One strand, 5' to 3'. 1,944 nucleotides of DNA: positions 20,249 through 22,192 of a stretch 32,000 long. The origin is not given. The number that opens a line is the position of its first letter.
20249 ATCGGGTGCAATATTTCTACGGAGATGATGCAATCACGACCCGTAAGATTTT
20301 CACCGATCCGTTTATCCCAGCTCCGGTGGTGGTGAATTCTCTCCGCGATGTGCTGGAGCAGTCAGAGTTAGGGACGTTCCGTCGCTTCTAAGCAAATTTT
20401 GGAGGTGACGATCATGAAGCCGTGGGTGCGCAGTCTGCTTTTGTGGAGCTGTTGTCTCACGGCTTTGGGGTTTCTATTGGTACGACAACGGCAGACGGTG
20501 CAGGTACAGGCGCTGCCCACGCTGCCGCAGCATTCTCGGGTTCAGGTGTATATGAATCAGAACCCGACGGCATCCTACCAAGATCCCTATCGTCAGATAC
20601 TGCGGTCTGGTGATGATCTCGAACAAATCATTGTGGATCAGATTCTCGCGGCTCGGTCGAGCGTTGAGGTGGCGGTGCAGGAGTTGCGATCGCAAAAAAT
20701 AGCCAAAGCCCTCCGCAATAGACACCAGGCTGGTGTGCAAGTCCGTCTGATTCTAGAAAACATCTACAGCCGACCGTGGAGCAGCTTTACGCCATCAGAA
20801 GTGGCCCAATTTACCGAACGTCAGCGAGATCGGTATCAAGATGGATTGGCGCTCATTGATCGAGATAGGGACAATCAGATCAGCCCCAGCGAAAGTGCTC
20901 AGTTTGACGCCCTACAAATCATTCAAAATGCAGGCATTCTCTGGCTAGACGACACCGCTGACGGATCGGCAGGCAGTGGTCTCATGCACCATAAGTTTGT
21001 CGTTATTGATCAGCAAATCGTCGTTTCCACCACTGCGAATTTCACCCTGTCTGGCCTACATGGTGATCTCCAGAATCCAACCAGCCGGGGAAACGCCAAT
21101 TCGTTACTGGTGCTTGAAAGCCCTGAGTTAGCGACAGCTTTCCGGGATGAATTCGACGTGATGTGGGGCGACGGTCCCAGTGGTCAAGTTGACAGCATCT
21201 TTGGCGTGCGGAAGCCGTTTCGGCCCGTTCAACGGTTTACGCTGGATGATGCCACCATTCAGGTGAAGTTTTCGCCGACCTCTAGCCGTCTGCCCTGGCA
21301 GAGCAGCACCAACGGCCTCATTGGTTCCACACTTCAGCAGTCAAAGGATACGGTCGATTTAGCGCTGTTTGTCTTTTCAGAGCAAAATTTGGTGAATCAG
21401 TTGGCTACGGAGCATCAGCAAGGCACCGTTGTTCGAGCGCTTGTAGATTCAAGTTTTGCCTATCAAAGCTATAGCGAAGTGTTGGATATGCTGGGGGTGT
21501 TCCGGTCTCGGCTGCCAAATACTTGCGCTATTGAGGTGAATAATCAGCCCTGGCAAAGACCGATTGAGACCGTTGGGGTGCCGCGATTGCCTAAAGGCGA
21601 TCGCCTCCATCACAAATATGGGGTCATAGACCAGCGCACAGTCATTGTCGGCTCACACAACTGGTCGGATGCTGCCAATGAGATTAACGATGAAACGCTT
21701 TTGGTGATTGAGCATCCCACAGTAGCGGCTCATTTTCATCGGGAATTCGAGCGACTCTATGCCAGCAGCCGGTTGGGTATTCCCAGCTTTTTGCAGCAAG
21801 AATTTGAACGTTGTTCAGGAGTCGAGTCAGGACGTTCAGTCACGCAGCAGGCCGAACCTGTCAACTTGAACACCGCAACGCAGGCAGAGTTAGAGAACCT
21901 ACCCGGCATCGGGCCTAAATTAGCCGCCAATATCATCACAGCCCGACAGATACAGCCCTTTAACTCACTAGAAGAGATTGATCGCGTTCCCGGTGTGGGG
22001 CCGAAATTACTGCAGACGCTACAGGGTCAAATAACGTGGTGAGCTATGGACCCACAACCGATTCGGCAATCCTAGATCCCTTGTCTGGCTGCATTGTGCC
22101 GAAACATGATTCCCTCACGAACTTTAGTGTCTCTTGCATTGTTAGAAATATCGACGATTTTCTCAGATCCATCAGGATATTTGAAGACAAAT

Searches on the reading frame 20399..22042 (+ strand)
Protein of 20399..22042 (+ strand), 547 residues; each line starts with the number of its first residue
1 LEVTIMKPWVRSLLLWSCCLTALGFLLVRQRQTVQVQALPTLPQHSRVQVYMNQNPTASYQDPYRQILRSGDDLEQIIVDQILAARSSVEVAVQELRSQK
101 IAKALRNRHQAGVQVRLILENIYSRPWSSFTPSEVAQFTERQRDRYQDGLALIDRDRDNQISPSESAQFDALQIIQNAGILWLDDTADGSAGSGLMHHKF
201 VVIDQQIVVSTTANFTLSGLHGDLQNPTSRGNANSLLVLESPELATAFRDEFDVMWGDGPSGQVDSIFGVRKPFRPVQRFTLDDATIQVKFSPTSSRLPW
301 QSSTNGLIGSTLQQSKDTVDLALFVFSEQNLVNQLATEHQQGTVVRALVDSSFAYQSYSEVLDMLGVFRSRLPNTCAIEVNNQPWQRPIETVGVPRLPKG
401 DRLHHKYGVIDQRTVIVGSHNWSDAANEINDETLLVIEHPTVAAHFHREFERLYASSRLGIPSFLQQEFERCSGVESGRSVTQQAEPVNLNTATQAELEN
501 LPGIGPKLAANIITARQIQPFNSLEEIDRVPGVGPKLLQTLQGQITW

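Call 24: search_protein_families(library=pfam, proteins=[window:20399-22042:+], max_evalue=0.00001)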
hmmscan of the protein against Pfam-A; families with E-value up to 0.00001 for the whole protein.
window:20399-22042:+ (547 aa): 5 families
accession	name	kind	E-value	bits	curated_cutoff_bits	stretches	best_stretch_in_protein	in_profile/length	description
PF13091.12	PLDc_2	-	1e-43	148.8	27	2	310-453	3-131/132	PLD-like domain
PF12836.13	HHH_3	-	1.8e-18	66.8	27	1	484-546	2-65/65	Helix-hairpin-helix motif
PF00633.29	HHH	-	6.9e-11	41.9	24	1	488-513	3-28/30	Helix-hairpin-helix motif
PF07894.18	SACK1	-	2.2e-08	34.5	21.4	1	301-458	123-273/274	Scaffolding anchor of CK1 domain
PF00614.28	PLDc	-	4.4e-07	30.1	21.9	0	401-425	3-27/28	Phospholipase D Active site motif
